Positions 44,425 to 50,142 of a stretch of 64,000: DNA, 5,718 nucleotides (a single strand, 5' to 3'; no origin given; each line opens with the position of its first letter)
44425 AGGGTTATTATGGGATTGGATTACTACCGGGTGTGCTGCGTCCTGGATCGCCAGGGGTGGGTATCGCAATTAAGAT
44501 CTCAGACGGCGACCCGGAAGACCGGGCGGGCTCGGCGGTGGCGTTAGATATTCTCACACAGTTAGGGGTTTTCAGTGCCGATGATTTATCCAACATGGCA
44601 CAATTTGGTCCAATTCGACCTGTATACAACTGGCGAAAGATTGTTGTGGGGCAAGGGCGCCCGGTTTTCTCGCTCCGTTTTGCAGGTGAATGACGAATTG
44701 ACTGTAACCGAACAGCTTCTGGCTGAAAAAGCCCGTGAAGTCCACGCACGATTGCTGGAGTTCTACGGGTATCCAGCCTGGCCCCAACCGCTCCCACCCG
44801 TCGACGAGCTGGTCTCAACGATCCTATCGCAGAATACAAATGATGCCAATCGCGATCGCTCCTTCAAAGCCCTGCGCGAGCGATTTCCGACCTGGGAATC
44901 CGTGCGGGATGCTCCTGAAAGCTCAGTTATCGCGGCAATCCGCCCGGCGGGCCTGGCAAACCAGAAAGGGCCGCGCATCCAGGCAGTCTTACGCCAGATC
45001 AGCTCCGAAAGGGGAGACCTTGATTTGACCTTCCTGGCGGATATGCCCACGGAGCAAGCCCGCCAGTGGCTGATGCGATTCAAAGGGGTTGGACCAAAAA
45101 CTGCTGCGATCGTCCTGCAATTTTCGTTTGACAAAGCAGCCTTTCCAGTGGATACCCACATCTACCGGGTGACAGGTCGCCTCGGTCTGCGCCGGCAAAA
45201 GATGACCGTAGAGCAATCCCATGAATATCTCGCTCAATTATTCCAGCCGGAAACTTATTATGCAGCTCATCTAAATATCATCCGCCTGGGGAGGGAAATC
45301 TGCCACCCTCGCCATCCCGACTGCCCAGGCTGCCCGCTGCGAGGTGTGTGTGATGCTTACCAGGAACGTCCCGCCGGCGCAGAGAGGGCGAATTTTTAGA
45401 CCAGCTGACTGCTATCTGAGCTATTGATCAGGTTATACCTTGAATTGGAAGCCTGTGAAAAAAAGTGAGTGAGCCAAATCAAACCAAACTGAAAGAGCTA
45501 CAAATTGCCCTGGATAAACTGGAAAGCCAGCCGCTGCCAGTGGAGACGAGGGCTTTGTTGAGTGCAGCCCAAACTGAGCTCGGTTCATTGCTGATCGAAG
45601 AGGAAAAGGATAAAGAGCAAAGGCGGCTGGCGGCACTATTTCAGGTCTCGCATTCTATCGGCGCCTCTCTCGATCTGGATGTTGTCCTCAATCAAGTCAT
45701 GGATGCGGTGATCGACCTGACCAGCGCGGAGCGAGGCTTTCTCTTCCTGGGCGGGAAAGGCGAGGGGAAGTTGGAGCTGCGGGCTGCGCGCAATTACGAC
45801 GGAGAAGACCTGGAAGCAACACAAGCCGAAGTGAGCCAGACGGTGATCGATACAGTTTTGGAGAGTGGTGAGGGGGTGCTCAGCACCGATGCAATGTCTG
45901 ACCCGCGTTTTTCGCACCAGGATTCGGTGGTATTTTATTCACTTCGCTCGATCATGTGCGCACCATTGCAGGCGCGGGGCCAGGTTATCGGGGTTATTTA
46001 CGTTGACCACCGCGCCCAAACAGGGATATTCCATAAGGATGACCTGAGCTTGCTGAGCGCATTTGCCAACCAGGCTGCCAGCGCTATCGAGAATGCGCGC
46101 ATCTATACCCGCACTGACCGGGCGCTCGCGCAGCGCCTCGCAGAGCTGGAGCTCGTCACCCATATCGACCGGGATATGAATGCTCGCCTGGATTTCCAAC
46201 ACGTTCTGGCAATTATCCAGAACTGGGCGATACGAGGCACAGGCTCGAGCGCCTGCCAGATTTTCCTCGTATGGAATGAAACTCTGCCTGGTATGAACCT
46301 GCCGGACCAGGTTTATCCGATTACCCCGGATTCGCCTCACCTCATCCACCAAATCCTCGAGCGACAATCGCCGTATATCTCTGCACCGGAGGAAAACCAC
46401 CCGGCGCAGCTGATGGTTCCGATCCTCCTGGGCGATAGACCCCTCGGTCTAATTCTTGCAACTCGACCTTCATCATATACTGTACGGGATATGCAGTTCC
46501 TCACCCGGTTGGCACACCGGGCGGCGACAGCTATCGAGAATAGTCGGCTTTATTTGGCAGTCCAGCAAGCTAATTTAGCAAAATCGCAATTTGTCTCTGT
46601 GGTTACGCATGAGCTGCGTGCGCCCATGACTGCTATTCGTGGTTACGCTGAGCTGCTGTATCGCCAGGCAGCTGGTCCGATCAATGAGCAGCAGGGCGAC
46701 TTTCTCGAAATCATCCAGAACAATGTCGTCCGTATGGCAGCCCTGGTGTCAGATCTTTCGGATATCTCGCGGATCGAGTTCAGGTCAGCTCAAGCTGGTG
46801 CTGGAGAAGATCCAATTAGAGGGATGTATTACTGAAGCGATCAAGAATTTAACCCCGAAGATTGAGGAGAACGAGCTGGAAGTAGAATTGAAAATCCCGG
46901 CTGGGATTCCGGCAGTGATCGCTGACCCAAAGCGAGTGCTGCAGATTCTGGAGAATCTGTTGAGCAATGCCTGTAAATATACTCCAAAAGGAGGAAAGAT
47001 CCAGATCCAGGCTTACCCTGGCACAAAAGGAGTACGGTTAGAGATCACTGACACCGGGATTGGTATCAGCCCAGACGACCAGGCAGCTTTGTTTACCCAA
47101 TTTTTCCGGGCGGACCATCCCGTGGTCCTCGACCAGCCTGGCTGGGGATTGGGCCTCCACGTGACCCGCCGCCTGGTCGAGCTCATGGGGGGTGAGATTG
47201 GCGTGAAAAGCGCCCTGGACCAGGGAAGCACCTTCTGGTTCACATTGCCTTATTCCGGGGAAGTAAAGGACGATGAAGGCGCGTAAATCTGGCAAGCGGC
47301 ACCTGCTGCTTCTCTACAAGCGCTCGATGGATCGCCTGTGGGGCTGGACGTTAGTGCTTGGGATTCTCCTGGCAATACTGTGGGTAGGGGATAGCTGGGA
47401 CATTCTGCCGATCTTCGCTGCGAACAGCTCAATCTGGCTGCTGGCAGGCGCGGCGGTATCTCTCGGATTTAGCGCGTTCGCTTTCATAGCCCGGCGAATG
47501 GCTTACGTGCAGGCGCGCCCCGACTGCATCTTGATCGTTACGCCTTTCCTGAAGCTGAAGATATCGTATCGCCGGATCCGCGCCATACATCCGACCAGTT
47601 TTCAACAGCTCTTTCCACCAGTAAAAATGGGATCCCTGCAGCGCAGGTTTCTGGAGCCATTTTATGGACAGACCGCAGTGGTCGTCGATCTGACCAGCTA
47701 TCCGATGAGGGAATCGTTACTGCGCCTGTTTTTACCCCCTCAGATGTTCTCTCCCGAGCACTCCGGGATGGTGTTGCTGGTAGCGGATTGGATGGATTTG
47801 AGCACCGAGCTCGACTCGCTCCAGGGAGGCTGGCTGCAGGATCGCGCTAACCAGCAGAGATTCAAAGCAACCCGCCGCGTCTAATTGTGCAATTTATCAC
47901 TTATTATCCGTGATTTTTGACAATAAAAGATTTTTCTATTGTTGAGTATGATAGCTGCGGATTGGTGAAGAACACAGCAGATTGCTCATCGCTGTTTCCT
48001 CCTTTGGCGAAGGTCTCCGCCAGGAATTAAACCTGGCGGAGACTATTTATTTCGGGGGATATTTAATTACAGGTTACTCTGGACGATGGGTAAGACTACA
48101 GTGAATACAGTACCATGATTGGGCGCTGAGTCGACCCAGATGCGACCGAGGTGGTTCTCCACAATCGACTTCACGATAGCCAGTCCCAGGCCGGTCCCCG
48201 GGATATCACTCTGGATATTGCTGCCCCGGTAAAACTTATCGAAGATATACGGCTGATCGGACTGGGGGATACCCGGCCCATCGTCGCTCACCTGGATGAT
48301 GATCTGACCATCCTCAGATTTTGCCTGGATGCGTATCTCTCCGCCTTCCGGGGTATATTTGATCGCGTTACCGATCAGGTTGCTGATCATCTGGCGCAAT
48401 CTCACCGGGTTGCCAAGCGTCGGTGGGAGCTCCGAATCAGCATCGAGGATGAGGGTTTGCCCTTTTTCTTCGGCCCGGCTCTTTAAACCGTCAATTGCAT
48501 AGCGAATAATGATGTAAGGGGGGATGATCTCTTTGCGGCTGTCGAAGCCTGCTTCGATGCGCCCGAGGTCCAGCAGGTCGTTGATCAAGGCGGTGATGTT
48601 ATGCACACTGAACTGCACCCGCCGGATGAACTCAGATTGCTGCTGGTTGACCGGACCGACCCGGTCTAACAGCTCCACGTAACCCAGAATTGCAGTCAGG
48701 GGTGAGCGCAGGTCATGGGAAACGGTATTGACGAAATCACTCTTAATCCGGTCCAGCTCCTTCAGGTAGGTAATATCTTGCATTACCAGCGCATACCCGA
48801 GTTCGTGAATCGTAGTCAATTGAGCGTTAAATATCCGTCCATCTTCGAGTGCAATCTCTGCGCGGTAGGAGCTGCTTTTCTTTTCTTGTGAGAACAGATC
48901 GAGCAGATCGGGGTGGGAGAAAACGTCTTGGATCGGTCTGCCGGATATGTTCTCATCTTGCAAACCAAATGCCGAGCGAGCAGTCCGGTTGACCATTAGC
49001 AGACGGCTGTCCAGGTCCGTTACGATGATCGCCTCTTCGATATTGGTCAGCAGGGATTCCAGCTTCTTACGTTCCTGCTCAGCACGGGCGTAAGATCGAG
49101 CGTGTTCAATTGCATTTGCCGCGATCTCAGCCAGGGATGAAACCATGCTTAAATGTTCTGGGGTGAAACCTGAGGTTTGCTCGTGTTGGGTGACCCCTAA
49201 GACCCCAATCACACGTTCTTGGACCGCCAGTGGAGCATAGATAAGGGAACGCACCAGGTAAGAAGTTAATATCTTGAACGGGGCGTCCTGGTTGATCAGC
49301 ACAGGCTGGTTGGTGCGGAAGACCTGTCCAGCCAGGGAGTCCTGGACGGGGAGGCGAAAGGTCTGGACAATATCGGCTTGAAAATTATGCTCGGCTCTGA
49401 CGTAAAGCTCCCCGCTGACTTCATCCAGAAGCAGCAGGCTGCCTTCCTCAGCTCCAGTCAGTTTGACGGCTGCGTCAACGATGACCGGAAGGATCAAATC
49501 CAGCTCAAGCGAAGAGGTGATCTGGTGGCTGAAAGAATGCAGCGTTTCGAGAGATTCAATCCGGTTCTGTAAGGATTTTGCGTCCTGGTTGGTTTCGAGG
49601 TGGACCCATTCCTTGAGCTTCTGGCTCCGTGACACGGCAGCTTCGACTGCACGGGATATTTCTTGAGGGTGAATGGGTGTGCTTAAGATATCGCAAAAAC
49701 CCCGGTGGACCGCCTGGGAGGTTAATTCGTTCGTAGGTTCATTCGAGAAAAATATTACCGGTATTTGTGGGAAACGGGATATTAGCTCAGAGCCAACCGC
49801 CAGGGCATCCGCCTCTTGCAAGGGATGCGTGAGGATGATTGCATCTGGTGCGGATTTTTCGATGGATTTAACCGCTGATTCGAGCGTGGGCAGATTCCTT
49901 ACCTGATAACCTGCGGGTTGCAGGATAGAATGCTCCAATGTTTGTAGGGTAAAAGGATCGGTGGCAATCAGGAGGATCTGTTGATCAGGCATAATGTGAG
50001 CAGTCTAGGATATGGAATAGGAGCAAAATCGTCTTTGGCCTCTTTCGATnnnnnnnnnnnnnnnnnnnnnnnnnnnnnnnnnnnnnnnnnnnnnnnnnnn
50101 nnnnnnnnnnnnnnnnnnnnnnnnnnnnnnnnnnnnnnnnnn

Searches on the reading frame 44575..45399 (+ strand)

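Call 7: search_protein_families(library=pfam, proteins=[window:44575-45399:+], max_evalue=0.001)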
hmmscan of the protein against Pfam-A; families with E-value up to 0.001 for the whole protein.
window:44575-45399:+ (274 aa): 1 family
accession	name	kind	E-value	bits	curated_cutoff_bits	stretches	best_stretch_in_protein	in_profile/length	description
PF00730.31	HhH-GPD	-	4.9e-17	62.7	26.2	1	80-225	1-108/108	HhH-GPD superfamily base excision DNA repair protein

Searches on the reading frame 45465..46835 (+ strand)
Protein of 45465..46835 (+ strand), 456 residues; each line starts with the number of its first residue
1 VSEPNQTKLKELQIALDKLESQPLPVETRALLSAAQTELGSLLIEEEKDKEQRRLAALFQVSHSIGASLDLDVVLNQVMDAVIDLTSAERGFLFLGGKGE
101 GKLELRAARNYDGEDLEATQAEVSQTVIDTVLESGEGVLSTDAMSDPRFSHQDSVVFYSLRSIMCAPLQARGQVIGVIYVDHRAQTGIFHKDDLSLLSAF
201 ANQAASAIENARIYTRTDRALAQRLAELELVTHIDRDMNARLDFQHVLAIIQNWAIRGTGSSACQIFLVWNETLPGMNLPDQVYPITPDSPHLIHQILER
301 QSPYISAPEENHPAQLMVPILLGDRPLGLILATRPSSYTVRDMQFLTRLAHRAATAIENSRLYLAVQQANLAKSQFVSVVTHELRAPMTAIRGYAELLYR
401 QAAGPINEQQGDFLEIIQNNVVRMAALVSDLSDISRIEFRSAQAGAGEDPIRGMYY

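Call 7: search_protein_families(library=pfam, proteins=[window:45465-46835:+], max_evalue=0.001)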
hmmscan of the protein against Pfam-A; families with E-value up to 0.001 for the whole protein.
window:45465-46835:+ (456 aa): 4 families
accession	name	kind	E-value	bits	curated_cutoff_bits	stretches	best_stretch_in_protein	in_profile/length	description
PF01590.32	GAF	-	5.6e-27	95.3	22.4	2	70-208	1-133/133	GAF domain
PF13492.12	GAF_3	-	1.5e-25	90.5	27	2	70-210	1-129/129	GAF domain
PF13185.12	GAF_2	-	1.5e-25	90.4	28.6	2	69-209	2-136/136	GAF domain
PF00512.31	HisKA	-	1.4e-18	67.1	26.9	1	372-438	1-64/66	His Kinase A (phospho-acceptor) domain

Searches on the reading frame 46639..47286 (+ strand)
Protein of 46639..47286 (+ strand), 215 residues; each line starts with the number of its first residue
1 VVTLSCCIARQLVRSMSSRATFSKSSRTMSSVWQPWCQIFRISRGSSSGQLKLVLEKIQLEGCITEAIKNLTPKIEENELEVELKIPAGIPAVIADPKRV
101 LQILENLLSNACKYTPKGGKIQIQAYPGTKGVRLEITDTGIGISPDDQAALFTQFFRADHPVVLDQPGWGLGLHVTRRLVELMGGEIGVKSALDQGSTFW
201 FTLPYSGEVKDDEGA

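Call 7: search_protein_families(library=pfam, proteins=[window:46639-47286:+], max_evalue=0.001)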
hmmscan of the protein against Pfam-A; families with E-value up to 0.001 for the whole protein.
window:46639-47286:+ (215 aa): 2 families
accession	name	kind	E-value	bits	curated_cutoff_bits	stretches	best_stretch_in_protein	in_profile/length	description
PF02518.31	HATPase_c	-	8e-28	97.5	26.4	1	96-205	2-109/111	Histidine kinase-, DNA gyrase B-, and HSP90-like ATPase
PF13581.12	HATPase_c_2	-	0.00023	21.6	27.4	1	99-181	31-110/127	Histidine kinase-like ATPase domain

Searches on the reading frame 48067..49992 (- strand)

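Call 7: search_protein_families(library=pfam, proteins=[window:48067-49992:-], max_evalue=0.001)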
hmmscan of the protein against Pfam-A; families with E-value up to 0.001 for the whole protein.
window:48067-49992:- (641 aa): 12 families
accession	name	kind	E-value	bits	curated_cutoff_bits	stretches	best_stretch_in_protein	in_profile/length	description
PF02518.31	HATPase_c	-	4.7e-34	117.6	26.4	1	527-636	1-109/111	Histidine kinase-, DNA gyrase B-, and HSP90-like ATPase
PF00512.31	HisKA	-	6.7e-19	68.1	26.9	1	417-482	2-66/66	His Kinase A (phospho-acceptor) domain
PF13185.12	GAF_2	-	2.9e-17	63.6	28.6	1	163-296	3-136/136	GAF domain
PF13492.12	GAF_3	-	7.1e-17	62.5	27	1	164-297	2-129/129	GAF domain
PF01590.32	GAF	-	7.1e-16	59.4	22.4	1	164-295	2-133/133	GAF domain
PF00072.30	Response_reg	-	4.8e-10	40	30.2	1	8-116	2-110/111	Response regulator receiver domain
PF00989.32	PAS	-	3.2e-08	34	22.6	1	310-371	2-70/113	PAS fold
PF13581.12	HATPase_c_2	-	3.5e-08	34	27.4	1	540-613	40-111/127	Histidine kinase-like ATPase domain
PF12860.13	PAS_7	-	5e-07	30.3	27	1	315-412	1-112/115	PAS fold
PF08448.16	PAS_4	-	9.8e-07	29.4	23.1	1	316-362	2-48/110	PAS fold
PF13188.13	PAS_8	-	8.9e-06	25.9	21.8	1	310-365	2-54/65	PAS domain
PF13426.13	PAS_9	-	0.00019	22.1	27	1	320-408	2-102/103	PAS domain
